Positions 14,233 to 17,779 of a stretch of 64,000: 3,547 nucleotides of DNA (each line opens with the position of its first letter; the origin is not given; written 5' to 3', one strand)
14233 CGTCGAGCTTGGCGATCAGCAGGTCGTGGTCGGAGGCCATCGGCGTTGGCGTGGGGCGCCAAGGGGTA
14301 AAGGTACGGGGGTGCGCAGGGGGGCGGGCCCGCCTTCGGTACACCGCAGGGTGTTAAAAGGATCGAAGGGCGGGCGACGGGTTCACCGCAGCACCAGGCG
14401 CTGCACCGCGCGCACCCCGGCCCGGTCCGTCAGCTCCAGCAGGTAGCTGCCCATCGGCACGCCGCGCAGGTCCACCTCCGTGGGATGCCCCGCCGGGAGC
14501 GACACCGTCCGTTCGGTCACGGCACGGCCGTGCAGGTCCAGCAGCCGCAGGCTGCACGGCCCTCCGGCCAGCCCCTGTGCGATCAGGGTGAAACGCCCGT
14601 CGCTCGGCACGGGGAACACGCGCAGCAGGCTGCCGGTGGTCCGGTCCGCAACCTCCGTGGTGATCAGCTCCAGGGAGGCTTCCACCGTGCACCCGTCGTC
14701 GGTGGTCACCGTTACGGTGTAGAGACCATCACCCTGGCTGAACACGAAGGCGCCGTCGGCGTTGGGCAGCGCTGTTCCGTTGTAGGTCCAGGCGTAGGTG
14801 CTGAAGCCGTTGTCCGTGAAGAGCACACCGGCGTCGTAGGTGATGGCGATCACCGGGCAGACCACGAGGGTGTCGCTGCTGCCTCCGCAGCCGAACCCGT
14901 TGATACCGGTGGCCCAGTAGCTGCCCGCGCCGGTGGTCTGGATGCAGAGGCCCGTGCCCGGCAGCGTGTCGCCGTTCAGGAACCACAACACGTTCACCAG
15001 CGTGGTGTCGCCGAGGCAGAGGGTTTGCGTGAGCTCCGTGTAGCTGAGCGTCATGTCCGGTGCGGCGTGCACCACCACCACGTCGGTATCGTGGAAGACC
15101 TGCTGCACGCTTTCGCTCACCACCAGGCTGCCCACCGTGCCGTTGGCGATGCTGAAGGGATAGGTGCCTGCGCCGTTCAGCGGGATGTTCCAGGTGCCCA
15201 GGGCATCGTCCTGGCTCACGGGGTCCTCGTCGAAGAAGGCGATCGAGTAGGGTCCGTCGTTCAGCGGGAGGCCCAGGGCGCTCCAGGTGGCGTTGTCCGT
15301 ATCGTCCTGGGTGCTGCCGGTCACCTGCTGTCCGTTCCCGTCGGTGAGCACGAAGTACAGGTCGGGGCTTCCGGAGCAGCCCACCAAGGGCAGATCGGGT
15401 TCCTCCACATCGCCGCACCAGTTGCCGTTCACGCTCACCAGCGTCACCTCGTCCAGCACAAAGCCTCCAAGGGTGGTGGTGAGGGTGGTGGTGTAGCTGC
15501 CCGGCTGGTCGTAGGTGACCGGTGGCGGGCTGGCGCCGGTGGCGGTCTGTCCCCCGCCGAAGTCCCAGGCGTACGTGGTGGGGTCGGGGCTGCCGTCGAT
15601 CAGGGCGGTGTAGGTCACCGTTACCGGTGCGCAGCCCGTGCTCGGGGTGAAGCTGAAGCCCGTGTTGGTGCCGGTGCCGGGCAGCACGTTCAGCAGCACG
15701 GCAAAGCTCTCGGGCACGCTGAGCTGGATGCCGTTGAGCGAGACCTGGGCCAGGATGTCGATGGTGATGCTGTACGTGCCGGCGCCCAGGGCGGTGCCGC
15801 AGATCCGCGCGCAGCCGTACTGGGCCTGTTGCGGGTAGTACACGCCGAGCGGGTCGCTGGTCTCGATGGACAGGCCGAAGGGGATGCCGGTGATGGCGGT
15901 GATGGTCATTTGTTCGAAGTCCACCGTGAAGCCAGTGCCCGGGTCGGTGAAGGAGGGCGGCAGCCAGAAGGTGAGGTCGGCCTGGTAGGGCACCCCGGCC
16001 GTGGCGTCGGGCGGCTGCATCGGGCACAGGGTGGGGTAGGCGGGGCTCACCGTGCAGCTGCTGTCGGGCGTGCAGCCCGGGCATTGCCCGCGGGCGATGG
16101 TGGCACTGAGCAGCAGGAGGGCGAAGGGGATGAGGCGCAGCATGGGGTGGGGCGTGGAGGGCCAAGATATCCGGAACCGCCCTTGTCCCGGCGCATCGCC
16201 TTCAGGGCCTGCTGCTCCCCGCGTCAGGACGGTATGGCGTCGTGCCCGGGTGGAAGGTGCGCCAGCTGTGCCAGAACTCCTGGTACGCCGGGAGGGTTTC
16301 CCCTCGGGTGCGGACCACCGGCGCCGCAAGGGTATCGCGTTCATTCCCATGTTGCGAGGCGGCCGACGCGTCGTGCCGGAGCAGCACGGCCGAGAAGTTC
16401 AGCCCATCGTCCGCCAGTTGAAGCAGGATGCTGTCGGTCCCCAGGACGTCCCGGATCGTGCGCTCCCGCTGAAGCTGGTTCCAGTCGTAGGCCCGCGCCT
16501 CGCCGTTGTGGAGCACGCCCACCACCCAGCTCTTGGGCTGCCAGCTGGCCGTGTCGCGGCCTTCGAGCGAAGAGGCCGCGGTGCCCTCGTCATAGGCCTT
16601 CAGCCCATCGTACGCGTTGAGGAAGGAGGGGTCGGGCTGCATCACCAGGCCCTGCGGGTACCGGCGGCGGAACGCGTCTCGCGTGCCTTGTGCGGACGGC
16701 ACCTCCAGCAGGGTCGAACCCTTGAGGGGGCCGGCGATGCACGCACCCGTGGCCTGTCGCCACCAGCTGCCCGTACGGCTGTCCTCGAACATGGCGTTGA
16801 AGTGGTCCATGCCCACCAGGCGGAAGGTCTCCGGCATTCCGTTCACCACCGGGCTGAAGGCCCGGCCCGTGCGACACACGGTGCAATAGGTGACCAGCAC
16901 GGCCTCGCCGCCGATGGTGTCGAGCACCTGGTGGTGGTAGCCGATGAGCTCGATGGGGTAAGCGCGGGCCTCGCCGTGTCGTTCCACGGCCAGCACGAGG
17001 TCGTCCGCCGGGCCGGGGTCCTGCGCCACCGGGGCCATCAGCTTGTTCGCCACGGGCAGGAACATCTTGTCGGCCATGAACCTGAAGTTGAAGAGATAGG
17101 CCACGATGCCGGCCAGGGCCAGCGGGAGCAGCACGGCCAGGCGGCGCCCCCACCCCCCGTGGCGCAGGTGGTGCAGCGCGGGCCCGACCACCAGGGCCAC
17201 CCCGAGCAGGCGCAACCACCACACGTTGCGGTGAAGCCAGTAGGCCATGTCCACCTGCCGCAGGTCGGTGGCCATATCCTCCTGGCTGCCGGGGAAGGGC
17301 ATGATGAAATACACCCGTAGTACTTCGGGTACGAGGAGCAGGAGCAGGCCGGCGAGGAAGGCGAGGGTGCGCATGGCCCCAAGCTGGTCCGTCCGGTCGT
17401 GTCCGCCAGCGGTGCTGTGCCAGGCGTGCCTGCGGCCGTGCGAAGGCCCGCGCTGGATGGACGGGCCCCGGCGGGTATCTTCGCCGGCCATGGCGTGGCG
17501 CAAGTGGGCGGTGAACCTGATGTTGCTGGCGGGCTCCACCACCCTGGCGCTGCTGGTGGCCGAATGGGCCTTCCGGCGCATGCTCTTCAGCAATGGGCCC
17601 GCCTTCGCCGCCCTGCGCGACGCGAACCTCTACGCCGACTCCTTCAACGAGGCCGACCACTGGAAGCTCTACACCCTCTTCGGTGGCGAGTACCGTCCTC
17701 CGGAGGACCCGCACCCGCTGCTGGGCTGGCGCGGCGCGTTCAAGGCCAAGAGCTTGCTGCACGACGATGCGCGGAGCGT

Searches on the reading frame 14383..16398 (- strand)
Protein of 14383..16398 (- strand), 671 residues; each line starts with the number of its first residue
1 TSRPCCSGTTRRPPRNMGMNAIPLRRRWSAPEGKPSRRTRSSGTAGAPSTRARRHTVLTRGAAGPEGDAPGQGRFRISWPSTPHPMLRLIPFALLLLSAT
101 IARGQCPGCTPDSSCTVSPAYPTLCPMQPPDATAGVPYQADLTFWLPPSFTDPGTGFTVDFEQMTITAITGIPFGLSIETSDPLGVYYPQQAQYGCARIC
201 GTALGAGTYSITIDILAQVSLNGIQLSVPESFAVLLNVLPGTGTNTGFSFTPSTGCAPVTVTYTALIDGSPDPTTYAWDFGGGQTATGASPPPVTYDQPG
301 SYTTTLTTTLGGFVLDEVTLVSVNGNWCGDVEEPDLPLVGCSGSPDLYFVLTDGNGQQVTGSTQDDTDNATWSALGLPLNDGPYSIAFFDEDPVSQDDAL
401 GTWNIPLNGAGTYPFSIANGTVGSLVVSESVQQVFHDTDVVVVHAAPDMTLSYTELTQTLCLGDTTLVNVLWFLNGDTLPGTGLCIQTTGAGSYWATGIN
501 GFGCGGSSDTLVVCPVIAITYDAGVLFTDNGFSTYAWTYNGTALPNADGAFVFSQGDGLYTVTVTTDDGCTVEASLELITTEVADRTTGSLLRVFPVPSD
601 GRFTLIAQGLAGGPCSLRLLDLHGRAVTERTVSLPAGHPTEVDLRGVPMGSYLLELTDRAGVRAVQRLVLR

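Call 26: search_protein_families(library=pfam, proteins=[window:14383-16398:-], max_evalue=0.001)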
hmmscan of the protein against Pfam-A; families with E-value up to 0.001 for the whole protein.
window:14383-16398:- (671 aa): 3 families
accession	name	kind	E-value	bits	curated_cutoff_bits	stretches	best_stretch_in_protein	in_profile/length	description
PF18911.6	PKD_4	-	1.2e-09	38.5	27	1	256-309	17-69/85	PKD domain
PF00801.26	PKD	-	1.7e-06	28.4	23.5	1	257-308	13-65/80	PKD domain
PF18962.6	Por_Secre_tail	-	0.00057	20.6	27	0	594-662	1-68/75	Secretion system C-terminal sorting domain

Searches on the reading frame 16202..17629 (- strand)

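Call 26: search_protein_families(library=pfam, proteins=[window:16202-17629:-], max_evalue=0.001)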
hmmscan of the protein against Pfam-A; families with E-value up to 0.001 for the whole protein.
window:16202-17629:- (475 aa): 1 family
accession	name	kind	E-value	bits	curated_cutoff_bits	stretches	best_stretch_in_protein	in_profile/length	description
PF11376.13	DUF3179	-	5e-45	154.6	27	1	207-463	23-292/292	Protein of unknown function (DUF3179)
